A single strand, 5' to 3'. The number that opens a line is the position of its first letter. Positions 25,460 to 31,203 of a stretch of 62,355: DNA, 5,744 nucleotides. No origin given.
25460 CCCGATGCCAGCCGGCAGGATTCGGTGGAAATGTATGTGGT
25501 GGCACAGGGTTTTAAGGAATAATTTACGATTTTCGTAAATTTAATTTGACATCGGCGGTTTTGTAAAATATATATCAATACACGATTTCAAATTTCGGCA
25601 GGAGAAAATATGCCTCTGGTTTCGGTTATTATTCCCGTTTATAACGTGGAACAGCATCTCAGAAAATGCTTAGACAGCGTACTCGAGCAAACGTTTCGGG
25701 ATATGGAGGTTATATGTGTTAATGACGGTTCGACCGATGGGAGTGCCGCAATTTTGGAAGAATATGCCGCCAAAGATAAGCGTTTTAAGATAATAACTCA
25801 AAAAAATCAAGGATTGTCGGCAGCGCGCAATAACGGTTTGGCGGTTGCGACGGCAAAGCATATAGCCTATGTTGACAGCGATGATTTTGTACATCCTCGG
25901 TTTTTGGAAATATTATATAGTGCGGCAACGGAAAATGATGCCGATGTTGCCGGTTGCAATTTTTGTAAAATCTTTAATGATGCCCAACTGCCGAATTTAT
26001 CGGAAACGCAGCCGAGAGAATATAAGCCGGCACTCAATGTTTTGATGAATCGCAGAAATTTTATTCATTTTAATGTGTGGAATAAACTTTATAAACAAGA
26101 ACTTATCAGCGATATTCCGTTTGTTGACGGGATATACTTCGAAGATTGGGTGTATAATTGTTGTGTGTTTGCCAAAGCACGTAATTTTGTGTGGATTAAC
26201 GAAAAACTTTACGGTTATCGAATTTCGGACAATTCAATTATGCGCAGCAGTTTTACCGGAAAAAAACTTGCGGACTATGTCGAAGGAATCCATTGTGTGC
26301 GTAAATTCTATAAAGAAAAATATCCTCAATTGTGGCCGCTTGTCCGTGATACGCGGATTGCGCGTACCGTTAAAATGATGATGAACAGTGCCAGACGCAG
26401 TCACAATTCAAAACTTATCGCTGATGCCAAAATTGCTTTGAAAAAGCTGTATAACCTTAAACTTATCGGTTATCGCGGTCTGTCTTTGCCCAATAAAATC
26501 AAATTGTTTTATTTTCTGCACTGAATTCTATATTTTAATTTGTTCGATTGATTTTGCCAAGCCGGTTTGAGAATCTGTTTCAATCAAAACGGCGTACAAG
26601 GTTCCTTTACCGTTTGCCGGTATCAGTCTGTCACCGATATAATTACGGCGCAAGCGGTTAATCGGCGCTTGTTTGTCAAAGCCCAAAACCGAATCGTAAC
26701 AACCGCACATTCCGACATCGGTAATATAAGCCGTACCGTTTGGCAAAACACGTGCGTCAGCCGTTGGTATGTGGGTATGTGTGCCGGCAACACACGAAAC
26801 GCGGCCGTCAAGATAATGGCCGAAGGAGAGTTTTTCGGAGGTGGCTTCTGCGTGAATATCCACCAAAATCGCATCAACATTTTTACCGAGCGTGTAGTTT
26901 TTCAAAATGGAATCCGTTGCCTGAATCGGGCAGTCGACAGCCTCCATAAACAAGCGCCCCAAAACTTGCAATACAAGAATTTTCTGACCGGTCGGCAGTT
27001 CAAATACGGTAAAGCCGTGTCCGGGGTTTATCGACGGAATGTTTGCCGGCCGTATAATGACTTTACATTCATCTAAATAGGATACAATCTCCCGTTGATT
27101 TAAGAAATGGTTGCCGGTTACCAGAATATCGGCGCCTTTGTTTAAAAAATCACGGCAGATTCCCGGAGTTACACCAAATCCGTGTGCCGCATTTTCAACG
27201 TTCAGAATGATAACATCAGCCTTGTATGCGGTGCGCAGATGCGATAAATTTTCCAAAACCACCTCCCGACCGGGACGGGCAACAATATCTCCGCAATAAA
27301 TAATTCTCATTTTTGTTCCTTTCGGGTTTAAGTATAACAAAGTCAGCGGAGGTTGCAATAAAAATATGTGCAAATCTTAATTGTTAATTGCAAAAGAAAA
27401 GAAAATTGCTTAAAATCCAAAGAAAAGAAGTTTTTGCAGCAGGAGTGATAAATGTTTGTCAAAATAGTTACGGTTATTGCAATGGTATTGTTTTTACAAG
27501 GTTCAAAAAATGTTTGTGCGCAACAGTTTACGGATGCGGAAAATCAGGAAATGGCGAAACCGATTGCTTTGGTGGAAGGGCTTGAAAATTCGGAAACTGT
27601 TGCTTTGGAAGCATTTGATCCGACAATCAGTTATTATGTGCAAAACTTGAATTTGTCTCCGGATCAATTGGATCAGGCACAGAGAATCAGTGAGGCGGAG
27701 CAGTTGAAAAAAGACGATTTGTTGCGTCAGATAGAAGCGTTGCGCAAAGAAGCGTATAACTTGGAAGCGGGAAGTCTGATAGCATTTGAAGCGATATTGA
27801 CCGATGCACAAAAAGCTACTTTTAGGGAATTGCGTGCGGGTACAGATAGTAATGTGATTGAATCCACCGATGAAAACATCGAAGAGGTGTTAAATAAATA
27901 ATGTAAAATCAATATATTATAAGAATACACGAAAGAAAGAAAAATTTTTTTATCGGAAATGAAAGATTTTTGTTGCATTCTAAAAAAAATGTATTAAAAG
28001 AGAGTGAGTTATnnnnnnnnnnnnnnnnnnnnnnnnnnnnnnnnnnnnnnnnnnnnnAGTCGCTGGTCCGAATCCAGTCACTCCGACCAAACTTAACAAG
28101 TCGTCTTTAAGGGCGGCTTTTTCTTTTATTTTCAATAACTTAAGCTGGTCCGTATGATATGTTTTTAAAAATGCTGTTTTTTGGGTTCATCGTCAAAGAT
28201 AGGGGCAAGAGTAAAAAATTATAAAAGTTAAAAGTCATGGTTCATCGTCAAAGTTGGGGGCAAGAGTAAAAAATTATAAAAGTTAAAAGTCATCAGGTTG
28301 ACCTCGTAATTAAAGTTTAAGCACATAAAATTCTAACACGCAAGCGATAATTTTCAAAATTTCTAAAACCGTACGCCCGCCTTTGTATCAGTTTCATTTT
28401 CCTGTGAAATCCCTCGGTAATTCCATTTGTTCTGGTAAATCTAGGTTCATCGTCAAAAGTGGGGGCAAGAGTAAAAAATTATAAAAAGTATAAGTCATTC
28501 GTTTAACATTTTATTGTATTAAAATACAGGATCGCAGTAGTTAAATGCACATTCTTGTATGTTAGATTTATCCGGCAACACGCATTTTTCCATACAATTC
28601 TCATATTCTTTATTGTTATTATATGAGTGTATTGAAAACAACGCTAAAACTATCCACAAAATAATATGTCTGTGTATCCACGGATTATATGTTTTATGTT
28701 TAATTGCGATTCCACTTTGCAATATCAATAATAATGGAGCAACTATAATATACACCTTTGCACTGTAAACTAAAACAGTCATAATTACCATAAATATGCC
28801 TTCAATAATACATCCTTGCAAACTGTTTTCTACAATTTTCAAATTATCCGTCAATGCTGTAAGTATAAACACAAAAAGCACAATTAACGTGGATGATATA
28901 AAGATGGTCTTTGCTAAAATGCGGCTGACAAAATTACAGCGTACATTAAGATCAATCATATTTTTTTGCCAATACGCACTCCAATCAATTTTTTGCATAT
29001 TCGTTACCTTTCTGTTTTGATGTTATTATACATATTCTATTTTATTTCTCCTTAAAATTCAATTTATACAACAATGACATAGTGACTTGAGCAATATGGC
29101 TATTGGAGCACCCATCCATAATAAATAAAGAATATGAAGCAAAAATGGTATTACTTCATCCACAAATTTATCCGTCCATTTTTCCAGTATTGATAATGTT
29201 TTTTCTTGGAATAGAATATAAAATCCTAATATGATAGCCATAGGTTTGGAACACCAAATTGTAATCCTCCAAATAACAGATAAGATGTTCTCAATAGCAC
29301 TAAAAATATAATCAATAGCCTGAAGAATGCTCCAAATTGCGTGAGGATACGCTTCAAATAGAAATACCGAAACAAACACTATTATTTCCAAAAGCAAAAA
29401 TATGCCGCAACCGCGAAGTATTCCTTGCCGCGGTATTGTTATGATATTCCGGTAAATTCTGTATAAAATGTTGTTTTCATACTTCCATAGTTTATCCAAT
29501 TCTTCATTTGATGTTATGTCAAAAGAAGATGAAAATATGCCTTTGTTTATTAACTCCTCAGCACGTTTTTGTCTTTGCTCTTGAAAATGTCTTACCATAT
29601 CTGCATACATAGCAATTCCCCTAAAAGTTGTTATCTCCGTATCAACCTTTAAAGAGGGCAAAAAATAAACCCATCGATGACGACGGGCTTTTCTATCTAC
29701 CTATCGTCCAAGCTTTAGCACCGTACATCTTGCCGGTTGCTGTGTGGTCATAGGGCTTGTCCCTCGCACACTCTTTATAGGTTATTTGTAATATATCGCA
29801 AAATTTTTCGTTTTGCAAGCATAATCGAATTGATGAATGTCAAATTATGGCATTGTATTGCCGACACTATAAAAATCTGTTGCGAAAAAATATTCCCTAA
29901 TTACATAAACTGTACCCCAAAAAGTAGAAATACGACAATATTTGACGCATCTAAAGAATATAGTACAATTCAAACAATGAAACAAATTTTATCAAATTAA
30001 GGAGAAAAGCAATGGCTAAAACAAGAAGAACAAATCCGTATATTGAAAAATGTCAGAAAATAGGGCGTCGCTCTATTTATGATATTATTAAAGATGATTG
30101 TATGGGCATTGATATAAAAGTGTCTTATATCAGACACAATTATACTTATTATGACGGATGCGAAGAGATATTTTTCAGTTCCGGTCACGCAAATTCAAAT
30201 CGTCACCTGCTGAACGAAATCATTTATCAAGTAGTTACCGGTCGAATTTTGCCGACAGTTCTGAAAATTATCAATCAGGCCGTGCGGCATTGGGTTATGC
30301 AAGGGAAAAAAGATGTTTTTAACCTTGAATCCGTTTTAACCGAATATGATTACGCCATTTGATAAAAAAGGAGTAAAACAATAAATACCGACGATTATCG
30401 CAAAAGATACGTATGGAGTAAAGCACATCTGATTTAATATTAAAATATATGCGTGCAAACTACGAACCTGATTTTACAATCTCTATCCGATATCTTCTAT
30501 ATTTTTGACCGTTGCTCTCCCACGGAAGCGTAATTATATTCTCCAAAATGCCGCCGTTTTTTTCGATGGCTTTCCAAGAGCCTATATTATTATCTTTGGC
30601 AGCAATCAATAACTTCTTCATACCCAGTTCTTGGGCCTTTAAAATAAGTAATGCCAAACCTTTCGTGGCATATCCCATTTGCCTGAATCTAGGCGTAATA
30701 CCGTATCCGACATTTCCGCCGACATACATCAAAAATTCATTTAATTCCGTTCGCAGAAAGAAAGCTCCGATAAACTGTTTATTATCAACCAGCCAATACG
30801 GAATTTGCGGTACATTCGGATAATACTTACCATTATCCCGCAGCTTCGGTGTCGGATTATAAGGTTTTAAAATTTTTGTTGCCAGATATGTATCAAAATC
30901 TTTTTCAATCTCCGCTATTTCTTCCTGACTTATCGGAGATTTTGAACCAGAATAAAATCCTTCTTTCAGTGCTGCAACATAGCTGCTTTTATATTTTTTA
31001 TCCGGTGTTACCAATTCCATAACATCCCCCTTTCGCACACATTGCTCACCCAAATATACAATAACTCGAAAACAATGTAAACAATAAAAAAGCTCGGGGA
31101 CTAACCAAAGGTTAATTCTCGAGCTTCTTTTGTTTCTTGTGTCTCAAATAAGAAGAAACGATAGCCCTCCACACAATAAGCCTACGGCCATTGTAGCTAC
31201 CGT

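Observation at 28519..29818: SAM-I-type riboswitch controlling two unknown membrane proteins in an alphaproteobacterium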

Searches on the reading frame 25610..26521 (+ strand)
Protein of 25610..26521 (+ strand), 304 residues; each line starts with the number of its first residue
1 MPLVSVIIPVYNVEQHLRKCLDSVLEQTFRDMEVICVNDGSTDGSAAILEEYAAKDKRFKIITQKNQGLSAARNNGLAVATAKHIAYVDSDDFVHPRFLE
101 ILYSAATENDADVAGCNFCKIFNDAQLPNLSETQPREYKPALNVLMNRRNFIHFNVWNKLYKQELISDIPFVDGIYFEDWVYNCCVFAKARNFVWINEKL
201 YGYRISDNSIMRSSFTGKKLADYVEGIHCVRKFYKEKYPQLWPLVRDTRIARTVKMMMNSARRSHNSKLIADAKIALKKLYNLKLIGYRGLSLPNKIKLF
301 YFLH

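Call 106: search_protein_families(library=pfam, proteins=[window:25610-26521:+], max_evalue=0.001)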
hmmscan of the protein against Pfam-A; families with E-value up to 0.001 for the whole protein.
window:25610-26521:+ (304 aa): 3 families
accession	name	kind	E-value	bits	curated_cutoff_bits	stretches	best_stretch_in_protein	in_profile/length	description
PF00535.33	Glycos_transf_2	-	5.6e-40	137.5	23.3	1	5-141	1-140/168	Glycosyl transferase family 2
PF13641.12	Glyco_tranf_2_3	-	6.8e-13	49.6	27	1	4-117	3-122/230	Glycosyltransferase like family 2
PF10111.15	Glyco_tranf_2_2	-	6.9e-10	39.3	27.3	1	5-104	1-104/276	Glycosyltransferase like family 2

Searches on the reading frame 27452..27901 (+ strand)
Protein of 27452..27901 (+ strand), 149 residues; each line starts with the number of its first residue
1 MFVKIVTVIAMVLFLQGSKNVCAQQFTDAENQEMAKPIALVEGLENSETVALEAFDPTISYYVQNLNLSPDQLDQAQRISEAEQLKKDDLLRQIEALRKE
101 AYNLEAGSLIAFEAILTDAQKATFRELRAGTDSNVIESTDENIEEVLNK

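Call 5: search_protein_families(library=pfam, proteins=[window:27452-27901:+], max_evalue=0.1)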
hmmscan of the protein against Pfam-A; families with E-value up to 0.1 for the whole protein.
window:27452-27901:+ (149 aa): 2 families
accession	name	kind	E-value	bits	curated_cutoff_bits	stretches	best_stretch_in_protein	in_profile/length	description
PF07813.17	LTXXQ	-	0.0053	17.9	24.3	0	97-127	69-99/100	LTXXQ motif family protein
PF10044.14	LIN52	-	0.1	13.8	22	0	74-105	45-76/93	Retinal tissue protein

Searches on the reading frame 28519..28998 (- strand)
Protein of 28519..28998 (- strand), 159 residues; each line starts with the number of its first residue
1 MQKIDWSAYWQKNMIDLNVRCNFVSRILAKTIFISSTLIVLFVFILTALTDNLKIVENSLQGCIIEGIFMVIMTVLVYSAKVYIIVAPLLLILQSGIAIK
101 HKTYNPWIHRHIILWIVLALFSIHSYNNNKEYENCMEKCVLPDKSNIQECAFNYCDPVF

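Call 5: search_protein_families(library=pfam, proteins=[window:28519-28998:-], max_evalue=0.1)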
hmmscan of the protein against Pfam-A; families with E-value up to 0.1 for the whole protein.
window:28519-28998:- (159 aa): 0 families

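Call 40: search_protein_families(library=padloc, proteins=[window:28519-28998:-], max_evalue=0.05)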
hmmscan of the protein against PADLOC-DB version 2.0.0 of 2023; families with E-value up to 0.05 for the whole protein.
window:28519-28998:- (159 aa): 0 families

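Call 41: search_protein_families(library=ncbifam, proteins=[window:28519-28998:-], max_evalue=0.01)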
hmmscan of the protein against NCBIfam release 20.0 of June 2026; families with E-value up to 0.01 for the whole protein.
window:28519-28998:- (159 aa): 0 families

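Call 77: find_homologous_proteins(query=window:28522-28998:-, max_evalue=0.01)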
Query window:28522-28998:- (159 aa): 2 proteins with E <= 0.01 among 46 candidates.
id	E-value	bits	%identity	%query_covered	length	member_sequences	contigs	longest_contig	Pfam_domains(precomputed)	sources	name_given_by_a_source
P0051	1.1e-99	349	100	100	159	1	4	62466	-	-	-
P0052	3.1e-77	276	79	100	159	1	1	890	-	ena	-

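Call 79: search_protein_families(library=phrogs, proteins=[window:28522-28998:-], max_evalue=0.01)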
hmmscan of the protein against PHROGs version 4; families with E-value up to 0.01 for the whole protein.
window:28522-28998:- (159 aa): 0 families

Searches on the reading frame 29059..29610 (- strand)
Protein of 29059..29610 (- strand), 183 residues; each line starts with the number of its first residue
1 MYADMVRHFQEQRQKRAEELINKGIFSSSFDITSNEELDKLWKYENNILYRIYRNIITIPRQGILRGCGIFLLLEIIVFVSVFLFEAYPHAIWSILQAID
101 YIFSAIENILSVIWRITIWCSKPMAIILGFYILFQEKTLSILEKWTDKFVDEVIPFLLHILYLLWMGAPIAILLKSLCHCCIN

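Call 5: search_protein_families(library=pfam, proteins=[window:29059-29610:-], max_evalue=0.1)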
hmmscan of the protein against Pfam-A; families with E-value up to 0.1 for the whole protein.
window:29059-29610:- (183 aa): 2 families
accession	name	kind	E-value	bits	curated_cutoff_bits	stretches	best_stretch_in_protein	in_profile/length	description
PF05858.17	BIV_Env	-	0.044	12.4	20.8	1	73-144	152-224/548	Bovine immunodeficiency virus surface protein (SU)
PF16264.11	SatD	-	0.061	13.4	29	1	9-103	20-114/211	SatD family (SatD)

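Call 15: find_homologous_proteins(query=window:29059-29610:-)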
Query window:29059-29610:- (183 aa): 6 proteins with E <= 0.001 among 87 candidates.
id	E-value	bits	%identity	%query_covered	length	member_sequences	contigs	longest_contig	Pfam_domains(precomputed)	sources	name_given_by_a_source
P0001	5.8e-117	406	100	100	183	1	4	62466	-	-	-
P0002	1.7e-32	131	43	97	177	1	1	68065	-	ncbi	-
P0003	2.9e-30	123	44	96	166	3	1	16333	-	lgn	-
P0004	5.9e-24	103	42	86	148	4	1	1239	-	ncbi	-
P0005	1.4e-23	102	40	91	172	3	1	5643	-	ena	-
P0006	4.5e-22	97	39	88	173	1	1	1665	-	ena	-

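Call 17: find_encoding_contigs(protein=P0003, flank=4000, max_places=3)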
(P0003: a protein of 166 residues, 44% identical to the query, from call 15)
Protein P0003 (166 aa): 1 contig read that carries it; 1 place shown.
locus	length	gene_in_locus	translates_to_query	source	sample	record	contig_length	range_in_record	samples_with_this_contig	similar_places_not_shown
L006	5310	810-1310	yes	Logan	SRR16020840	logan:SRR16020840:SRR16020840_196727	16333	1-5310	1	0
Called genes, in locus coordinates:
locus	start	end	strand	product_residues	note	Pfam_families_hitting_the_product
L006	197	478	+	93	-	PF00830:Ribosomal_L28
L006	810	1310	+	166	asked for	-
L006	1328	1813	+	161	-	-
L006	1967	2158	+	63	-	-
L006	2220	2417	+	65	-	-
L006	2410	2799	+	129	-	-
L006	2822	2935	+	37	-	-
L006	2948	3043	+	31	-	-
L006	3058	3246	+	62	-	-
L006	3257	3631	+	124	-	-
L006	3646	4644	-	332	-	PF10609:ParA, PF00142:Fer4_NifH (faint), PF01656:CbiA, PF09140:MipZ (weak), PF13614:AAA_31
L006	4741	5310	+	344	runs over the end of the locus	PF01145:Band_7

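Call 18: find_encoding_contigs(protein=P0005, flank=4000, max_places=3)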
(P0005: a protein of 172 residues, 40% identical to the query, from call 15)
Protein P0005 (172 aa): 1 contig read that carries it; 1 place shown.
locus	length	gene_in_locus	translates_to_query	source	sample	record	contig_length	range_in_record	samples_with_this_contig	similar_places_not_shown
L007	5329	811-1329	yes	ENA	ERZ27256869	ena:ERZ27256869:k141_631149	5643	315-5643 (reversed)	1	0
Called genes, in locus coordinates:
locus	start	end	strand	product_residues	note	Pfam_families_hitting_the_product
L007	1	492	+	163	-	?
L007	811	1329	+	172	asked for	-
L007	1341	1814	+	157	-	-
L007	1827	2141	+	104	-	-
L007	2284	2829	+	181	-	-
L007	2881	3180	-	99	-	PF06291:Lambda_Bor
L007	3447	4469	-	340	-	-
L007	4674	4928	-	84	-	-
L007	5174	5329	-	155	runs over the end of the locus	?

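Call 40: search_protein_families(library=padloc, proteins=[window:29059-29610:-], max_evalue=0.05)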
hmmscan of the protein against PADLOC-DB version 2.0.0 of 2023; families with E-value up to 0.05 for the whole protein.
window:29059-29610:- (183 aa): 1 family
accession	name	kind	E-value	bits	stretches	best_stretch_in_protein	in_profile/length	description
PDLC05000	PDC-S34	-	0.023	11.9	1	5-102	58-153/416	-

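Call 41: search_protein_families(library=ncbifam, proteins=[window:29059-29610:-], max_evalue=0.01)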
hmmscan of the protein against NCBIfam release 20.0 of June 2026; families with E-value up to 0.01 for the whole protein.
window:29059-29610:- (183 aa): 0 families

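Call 79: search_protein_families(library=phrogs, proteins=[window:29059-29610:-], max_evalue=0.01)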
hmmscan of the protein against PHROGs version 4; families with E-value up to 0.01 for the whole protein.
window:29059-29610:- (183 aa): 0 families

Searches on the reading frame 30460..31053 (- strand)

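Call 5: search_protein_families(library=pfam, proteins=[window:30460-31053:-], max_evalue=0.1)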
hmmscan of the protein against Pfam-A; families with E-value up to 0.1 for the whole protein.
window:30460-31053:- (197 aa): 2 families
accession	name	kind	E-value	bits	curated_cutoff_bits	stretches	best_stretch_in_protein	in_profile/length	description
PF13302.13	Acetyltransf_3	-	5e-08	34.2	25.4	1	87-167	56-136/138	Acetyltransferase (GNAT) domain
PF00583.31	Acetyltransf_1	-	0.00017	22.3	20.7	1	87-167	37-115/116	Acetyltransferase (GNAT) family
